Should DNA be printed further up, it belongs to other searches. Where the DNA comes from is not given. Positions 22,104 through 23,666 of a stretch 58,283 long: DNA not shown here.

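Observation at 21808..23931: Orphan T6SS module: Eag chaperone plus class-II-like prePAAR effector with a TNT NAD+-glycohydrolase domain, and a convergent candidate immunity gene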

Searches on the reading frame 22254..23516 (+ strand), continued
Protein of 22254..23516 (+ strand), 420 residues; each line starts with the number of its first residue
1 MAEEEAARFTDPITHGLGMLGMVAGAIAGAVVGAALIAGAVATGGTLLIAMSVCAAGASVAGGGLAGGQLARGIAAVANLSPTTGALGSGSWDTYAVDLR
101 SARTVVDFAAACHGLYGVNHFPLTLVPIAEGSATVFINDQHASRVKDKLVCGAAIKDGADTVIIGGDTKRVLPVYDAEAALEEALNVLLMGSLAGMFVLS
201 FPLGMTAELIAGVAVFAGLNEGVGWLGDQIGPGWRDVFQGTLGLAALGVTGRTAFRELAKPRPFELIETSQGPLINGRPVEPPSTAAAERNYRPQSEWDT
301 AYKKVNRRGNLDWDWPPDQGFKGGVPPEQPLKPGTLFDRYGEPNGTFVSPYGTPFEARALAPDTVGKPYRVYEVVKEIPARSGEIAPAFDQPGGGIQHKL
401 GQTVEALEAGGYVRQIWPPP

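Call 104: find_encoding_contigs(protein=P0005, flank=3000, max_places=2)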
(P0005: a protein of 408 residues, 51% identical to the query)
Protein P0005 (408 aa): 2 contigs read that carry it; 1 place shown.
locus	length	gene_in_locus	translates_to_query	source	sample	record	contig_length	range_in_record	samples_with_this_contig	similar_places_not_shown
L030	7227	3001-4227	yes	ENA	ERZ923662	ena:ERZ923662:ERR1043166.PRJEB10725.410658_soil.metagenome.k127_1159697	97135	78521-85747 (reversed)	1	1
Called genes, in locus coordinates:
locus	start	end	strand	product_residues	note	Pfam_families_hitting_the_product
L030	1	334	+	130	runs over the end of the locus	-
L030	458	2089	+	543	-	PF05954:Phage_GPD, PF04717:Phage_base_V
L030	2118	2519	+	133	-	-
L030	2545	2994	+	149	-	PF08786:DcrB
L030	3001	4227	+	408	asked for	PF05488:PAAR_motif, PF14436:EndoU_bacteria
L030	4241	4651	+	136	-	-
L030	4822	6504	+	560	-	-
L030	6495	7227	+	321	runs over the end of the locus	PF06996:T6SS_TssG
